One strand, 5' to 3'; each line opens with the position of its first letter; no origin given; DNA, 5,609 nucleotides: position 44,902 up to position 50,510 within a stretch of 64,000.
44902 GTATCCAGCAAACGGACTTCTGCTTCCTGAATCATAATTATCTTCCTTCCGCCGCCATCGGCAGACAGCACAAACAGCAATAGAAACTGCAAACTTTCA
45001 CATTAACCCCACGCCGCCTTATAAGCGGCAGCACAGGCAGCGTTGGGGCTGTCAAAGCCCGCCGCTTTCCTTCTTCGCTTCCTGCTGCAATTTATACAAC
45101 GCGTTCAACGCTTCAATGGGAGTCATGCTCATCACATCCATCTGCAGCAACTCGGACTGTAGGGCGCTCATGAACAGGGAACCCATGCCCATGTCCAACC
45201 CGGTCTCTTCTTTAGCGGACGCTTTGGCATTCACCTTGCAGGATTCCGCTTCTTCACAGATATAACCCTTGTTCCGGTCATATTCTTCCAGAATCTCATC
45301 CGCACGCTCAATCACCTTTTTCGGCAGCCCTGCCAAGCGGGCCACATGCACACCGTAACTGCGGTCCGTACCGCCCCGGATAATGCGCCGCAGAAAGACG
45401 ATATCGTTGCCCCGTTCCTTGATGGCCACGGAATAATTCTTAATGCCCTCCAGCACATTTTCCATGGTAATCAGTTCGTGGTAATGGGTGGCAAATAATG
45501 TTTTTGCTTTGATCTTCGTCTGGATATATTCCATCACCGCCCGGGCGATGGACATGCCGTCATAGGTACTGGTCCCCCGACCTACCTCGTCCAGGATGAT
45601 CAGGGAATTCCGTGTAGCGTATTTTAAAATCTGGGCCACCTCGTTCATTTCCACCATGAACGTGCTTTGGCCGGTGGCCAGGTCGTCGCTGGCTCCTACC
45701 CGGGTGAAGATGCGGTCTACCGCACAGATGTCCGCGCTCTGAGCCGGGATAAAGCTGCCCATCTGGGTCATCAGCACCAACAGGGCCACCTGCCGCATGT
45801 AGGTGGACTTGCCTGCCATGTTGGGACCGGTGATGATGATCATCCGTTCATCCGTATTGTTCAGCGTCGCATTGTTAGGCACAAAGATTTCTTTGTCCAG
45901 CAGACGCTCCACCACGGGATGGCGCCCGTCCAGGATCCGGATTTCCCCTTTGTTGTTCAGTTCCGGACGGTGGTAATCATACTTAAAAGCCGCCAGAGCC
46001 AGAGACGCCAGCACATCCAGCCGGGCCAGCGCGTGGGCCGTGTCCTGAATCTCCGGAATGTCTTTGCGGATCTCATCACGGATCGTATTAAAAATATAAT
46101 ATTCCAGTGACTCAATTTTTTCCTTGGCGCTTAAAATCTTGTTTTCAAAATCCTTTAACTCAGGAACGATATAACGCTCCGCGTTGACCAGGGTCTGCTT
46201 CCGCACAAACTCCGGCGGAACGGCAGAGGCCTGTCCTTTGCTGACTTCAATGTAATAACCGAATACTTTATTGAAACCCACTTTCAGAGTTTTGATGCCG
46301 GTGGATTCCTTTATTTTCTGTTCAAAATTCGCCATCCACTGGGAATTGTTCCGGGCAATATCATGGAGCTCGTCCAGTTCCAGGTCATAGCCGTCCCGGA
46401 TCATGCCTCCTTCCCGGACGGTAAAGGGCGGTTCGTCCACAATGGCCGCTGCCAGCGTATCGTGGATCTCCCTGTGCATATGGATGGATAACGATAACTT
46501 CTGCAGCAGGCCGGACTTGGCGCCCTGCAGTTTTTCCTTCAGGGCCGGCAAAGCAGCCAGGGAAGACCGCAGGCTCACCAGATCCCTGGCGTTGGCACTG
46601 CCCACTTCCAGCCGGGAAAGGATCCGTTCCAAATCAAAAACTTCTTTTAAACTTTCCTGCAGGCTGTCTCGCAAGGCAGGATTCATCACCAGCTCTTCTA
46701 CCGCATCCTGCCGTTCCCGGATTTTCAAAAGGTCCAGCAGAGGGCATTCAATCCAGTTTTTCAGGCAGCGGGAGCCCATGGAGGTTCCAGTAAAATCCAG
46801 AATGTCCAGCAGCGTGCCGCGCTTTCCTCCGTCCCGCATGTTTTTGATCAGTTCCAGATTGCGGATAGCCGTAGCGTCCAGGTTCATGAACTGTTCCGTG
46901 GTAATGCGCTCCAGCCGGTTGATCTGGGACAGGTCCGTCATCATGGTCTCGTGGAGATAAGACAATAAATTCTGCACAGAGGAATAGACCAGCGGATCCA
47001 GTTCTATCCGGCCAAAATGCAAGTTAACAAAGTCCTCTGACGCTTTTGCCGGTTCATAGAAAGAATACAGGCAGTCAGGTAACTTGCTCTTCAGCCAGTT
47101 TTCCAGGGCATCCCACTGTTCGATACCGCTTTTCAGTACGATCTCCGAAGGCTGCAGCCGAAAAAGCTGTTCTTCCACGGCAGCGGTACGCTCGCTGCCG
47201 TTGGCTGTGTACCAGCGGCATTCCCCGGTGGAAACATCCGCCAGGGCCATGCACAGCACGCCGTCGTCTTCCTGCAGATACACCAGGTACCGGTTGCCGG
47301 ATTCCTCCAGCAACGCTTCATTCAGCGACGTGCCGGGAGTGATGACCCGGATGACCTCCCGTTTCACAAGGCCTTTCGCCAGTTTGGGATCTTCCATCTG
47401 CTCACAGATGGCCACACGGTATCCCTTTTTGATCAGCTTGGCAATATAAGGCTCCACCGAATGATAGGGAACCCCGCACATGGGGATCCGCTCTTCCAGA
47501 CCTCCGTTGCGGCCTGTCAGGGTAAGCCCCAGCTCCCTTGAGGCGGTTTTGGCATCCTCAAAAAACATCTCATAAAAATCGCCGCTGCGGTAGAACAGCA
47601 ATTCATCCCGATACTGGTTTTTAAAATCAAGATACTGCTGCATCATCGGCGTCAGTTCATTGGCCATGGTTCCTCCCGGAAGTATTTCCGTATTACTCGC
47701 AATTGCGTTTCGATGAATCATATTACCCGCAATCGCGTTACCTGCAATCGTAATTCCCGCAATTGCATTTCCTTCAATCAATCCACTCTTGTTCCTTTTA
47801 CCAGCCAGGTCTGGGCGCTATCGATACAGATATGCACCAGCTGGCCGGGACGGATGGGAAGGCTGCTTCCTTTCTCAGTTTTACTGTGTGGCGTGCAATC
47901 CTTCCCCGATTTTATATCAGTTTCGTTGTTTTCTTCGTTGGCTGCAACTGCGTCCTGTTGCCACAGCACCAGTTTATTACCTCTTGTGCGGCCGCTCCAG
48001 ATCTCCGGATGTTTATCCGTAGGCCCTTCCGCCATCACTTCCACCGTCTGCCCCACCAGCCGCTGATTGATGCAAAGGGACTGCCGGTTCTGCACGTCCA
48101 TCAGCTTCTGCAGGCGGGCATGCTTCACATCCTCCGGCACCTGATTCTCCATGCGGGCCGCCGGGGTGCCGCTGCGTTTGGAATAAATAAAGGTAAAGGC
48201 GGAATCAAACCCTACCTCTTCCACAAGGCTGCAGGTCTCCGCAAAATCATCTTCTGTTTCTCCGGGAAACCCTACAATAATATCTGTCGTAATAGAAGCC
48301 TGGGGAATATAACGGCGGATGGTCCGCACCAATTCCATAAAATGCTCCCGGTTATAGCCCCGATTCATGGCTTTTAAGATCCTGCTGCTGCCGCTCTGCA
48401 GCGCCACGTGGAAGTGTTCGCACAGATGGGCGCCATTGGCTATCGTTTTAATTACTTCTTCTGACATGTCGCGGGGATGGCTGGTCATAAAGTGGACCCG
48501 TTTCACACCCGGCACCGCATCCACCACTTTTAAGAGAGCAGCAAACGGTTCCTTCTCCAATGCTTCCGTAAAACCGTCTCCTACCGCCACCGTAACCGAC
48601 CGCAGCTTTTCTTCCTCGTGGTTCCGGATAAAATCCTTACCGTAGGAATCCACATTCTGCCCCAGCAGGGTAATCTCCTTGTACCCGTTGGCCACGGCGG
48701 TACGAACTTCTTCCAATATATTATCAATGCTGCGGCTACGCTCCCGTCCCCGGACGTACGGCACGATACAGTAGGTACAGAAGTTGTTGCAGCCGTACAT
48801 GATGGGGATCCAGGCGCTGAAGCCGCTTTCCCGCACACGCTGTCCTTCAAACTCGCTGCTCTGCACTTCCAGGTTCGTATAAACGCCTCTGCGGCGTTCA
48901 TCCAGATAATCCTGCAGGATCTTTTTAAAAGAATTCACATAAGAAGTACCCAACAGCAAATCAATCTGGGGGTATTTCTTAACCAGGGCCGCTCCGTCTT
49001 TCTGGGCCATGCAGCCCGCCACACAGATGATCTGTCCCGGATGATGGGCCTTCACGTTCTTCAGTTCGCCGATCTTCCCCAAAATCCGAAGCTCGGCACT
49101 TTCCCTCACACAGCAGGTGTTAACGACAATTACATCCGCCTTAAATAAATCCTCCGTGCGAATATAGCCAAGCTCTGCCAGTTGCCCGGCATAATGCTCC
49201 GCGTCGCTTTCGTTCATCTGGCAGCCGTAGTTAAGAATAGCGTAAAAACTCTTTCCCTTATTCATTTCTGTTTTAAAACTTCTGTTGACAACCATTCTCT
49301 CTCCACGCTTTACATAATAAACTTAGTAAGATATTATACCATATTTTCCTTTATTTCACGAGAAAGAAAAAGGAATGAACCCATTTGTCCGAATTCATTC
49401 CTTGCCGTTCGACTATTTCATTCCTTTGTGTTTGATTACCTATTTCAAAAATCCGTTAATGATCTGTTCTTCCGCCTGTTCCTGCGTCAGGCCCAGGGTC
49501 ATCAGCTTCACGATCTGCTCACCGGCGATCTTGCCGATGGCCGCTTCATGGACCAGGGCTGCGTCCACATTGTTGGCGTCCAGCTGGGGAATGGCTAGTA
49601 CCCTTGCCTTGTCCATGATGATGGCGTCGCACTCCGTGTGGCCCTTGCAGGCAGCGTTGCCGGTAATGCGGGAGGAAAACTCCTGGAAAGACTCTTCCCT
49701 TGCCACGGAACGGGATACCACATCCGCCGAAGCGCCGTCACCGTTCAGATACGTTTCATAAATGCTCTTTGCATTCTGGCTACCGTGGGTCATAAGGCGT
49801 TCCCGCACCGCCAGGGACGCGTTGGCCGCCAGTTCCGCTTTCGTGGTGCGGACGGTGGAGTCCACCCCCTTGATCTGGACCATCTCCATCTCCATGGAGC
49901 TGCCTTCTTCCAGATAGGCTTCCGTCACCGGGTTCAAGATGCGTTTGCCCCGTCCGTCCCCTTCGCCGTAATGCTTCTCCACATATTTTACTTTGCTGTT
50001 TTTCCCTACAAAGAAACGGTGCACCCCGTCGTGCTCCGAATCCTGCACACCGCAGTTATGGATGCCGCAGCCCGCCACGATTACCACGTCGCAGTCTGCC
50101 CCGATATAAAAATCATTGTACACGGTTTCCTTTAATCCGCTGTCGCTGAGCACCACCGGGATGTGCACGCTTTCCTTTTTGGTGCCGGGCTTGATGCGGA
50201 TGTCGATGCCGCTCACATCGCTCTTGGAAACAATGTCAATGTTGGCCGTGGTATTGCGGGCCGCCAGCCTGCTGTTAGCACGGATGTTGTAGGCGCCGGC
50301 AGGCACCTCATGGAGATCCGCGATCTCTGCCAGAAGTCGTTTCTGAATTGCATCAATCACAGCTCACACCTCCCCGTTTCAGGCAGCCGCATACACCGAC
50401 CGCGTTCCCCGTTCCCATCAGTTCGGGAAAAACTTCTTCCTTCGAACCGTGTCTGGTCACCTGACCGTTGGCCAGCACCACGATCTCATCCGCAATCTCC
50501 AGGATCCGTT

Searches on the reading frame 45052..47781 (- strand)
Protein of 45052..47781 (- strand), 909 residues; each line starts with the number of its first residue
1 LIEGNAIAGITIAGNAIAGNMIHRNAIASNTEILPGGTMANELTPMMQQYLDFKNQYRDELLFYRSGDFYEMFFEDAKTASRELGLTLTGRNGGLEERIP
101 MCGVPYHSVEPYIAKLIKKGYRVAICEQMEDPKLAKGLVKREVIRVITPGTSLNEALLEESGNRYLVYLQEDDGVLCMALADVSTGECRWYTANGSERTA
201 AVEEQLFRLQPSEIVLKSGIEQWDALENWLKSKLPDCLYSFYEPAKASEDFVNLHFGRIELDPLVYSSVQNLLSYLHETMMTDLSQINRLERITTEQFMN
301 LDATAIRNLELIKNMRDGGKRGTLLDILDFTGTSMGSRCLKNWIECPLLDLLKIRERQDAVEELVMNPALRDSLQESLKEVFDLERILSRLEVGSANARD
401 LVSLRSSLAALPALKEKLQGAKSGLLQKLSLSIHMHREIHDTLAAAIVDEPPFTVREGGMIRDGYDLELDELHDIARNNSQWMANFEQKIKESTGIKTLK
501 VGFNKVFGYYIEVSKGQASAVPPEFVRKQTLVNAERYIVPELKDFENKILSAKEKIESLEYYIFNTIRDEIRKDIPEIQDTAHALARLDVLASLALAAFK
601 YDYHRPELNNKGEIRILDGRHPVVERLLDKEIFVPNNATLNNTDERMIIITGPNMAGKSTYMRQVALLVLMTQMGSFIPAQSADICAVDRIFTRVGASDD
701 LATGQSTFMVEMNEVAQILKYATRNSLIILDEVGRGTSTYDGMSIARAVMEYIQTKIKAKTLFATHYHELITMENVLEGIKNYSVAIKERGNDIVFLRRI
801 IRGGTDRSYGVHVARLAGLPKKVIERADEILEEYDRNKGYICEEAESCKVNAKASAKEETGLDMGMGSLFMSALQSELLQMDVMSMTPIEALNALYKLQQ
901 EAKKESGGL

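Call 76: search_protein_families(library=pfam, proteins=[window:45052-47781:-], max_evalue=0.000001)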
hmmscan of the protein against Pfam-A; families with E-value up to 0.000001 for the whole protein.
window:45052-47781:- (909 aa): 5 families
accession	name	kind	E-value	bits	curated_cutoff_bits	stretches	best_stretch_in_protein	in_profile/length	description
PF00488.27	MutS_V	-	5.9e-85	284.4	30.2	1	648-833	1-186/188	MutS domain V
PF05192.23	MutS_III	-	9.3e-57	192.9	34.1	1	305-595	2-194/194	MutS domain III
PF01624.25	MutS_I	-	8.1e-47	158.6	20.6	1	44-154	1-111/113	MutS domain I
PF05190.23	MutS_IV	-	5.1e-30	104.1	22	1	464-555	1-92/92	MutS family domain IV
PF05188.22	MutS_II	-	8e-09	36.4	25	1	170-287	9-132/133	MutS domain II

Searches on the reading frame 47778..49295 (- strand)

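Call 76: search_protein_families(library=pfam, proteins=[window:47778-49295:-], max_evalue=0.000001)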
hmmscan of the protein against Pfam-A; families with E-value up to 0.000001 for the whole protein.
window:47778-49295:- (505 aa): 2 families
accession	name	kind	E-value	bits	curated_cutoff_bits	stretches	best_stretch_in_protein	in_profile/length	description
PF04055.27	Radical_SAM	-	3.7e-32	112.2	29.5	1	163-357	1-165/166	Radical SAM superfamily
PF00919.26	UPF0004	-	2.8e-27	95.1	27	1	19-116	3-98/98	Uncharacterized protein family UPF0004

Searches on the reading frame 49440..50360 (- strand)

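Call 76: search_protein_families(library=pfam, proteins=[window:49440-50360:-], max_evalue=0.000001)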
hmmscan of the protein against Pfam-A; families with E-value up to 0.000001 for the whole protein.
window:49440-50360:- (306 aa): 1 family
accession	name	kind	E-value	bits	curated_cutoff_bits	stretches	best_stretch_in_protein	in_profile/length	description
PF01458.23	SUFBD_core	-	1.1e-20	74.5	27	2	238-304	165-232/232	SUF system FeS cluster assembly, SufBD core domain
